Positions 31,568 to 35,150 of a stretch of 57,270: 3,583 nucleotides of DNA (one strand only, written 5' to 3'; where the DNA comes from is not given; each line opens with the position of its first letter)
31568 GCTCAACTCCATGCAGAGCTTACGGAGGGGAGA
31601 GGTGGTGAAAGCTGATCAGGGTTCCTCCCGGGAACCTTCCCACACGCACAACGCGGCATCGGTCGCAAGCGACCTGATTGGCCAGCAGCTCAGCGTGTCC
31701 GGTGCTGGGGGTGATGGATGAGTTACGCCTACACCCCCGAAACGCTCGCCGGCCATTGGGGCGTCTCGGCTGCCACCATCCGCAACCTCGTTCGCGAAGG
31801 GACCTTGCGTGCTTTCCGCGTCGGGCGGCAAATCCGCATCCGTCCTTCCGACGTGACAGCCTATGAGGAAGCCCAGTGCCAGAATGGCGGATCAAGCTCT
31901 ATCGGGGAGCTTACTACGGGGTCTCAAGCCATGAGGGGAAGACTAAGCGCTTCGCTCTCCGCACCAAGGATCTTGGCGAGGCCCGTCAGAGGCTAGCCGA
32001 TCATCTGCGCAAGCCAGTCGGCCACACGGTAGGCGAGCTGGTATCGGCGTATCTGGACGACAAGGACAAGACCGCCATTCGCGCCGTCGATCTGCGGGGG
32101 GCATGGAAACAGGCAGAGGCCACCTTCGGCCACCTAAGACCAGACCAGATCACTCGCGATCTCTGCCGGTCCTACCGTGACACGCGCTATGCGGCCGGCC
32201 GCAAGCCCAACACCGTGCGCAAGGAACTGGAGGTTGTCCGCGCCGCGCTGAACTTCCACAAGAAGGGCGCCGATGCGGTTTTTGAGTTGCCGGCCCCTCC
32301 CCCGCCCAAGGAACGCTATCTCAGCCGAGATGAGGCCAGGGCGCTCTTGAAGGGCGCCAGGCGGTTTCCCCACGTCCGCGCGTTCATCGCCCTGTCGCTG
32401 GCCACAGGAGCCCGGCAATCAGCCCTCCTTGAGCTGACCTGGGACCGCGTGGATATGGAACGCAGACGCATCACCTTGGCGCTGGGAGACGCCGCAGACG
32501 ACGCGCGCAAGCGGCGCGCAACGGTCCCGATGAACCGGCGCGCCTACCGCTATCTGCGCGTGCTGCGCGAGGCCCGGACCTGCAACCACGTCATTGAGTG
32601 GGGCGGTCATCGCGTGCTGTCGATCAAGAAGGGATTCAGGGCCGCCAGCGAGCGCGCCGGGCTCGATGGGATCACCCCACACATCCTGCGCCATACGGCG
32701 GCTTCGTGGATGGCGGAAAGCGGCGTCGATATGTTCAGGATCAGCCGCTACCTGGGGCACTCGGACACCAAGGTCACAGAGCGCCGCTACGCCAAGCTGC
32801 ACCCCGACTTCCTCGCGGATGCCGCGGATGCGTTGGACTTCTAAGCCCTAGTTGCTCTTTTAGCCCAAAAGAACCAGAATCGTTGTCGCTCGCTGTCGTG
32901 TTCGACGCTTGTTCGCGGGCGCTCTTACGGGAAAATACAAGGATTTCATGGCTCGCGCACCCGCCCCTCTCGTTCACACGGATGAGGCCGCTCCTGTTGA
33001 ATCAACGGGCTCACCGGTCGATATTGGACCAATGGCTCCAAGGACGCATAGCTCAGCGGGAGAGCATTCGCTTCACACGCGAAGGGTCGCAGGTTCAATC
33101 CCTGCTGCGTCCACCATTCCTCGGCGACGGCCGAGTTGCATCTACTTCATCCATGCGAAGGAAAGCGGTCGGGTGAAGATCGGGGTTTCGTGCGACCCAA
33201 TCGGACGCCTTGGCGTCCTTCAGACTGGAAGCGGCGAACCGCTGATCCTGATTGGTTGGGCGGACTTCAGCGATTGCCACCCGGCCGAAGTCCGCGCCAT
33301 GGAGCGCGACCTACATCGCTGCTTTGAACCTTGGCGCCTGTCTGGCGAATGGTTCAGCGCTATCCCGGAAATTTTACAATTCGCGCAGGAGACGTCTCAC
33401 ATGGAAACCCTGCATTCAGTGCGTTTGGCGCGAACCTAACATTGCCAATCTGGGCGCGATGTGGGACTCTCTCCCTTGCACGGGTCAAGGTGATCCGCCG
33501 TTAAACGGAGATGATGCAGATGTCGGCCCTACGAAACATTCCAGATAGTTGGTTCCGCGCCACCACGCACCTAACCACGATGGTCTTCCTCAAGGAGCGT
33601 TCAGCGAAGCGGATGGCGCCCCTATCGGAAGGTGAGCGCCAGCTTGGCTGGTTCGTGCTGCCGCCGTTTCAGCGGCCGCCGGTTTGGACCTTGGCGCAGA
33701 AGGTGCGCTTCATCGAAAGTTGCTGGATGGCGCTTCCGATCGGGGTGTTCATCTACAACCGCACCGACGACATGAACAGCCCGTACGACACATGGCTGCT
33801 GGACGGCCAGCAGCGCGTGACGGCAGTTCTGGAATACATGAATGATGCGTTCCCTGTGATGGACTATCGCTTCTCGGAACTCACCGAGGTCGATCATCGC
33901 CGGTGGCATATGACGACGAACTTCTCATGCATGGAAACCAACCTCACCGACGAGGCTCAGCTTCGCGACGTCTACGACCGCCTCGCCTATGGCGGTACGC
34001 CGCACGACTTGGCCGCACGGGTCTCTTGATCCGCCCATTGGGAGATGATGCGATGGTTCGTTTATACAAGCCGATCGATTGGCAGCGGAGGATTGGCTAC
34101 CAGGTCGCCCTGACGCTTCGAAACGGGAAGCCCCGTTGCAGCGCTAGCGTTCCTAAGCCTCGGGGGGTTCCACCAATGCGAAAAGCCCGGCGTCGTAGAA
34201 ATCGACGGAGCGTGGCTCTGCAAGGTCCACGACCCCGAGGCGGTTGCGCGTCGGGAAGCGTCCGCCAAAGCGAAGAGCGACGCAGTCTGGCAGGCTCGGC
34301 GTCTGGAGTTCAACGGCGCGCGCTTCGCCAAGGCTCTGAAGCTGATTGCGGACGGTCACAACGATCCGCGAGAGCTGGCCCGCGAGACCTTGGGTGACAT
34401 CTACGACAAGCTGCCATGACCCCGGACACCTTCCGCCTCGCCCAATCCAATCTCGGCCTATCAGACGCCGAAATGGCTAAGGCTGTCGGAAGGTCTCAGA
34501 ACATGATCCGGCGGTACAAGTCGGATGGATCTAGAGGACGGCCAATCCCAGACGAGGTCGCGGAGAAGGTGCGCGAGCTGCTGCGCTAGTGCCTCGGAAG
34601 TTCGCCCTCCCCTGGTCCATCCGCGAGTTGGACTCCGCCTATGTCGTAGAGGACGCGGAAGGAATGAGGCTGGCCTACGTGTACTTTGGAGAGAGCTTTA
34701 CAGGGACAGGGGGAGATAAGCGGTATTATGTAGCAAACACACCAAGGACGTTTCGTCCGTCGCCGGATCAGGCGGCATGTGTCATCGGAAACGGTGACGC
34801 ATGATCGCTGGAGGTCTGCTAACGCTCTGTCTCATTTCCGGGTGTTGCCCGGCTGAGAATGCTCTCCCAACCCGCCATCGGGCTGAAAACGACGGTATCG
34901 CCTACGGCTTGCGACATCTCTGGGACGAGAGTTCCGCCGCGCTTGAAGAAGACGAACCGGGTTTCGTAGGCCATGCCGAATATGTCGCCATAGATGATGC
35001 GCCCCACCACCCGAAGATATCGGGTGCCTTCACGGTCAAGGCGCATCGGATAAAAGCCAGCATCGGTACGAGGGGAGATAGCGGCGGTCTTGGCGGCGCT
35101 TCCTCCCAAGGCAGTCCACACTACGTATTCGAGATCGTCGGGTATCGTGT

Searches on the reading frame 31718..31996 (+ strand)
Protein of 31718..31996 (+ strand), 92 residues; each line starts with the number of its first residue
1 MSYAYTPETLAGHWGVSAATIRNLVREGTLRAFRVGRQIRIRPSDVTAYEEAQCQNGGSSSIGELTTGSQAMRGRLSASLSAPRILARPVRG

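Call 97: search_protein_families(library=pfam, proteins=[window:31718-31996:+], max_evalue=0.01)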
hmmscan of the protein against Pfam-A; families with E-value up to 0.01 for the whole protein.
window:31718-31996:+ (92 aa): 1 family
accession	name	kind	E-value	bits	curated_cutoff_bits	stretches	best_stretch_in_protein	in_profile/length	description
PF12728.13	HTH_17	-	5.8e-12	46.1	27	1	5-53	2-50/51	Helix-turn-helix domain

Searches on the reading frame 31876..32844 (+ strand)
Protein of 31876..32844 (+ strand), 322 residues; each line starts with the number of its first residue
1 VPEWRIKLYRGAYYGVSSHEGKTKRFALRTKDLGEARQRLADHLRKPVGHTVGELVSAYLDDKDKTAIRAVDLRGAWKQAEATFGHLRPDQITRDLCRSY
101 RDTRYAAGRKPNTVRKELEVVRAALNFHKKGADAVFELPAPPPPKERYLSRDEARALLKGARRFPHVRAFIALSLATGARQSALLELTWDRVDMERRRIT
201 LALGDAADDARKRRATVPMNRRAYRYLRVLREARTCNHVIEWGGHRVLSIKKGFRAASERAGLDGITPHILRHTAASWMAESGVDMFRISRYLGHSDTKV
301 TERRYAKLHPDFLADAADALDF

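Call 6: search_protein_families(library=pfam, proteins=[window:31876-32844:+], max_evalue=1)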
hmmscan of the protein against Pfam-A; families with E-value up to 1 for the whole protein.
window:31876-32844:+ (322 aa): 3 families
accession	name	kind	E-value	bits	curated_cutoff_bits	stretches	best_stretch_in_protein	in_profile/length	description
PF00589.27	Phage_integrase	-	1.3e-22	80.8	27.1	1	148-308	2-168/172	Phage integrase family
PF24624.1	Int_N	-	0.033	15.3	27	1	53-126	6-79/100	Phage integrase, N-terminal domain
PF11917.13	DUF3435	-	0.064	12.6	25.8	0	253-311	181-243/418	Protein of unknown function (DUF3435)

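Call 67: find_related_loci(query=window:31876-32844:+, collection=viral_contigs, flank=6000)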
Query window:31876-32844:+ (322 aa) in viral_contigs; peptide patterns used: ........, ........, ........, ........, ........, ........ (x = any residue, [..] = any of these).
14 stretches matched a pattern; 13 encode a relative of the query (tblastn E <= 1e-3); 13 distinct loci.
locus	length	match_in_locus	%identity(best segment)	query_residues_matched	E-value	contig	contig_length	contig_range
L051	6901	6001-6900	83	3-302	8e-168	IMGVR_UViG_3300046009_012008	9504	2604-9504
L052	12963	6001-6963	75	1-322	4e-157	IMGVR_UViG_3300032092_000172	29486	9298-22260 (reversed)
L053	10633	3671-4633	72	1-322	7e-151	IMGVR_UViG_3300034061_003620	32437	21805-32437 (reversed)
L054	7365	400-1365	65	1-322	9e-135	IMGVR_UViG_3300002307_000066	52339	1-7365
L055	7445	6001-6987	41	1-322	1e-65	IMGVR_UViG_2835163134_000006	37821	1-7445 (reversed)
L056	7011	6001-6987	41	1-322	2e-65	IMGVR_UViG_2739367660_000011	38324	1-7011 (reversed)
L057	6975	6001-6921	42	20-322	7e-60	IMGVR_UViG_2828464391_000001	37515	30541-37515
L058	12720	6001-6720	48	84-322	4e-59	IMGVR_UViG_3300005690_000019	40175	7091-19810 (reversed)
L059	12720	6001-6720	48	84-322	4e-59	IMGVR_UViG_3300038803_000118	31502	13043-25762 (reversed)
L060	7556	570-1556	40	1-322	1e-57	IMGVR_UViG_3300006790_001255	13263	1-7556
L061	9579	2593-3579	40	1-322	1e-57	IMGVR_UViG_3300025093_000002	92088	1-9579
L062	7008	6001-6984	39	1-322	5e-56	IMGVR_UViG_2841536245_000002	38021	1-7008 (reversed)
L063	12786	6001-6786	32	76-320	9e-27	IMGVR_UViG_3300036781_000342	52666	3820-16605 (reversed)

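Call 97: search_protein_families(library=pfam, proteins=[L052:7706-8836:-, L052:7239-7628:+], max_evalue=0.01)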
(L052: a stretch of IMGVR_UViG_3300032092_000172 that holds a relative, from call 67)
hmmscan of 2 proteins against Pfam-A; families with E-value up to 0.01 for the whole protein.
L052:7706-8836:- (376 aa): 0 families

L052:7239-7628:+ (129 aa): 2 families
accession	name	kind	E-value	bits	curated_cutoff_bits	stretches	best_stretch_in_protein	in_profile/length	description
PF13455.12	MUG113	-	3.5e-12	47.2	22.3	1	17-72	2-60/73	Meiotically up-regulated gene 113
PF10544.15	T5orf172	-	1.1e-09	39.2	20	1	3-77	1-93/101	T5orf172 domain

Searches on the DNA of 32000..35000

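Call 54: search_rna_families(source=window, start=32000, end=35000, threshold=evalue, max_evalue=1)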
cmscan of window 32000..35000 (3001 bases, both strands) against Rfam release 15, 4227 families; matches with E-value up to 1: 3.
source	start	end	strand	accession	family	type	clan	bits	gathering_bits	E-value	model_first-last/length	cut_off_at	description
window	33042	33113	+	RF00005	tRNA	Gene; tRNA;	CL00001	68.6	29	3.6e-14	1-71/71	no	tRNA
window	33042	33114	-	RF04354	Plastid-ycf2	Cis-reg;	-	28.9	65.7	0.0034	1-75/75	no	Plastid-ycf2 5UTR RNA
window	32503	32585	-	RF00386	Entero_5_CRE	Cis-reg;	-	27.2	46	0.0021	1-90/90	no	Enterovirus 5' cloverleaf cis-acting replication element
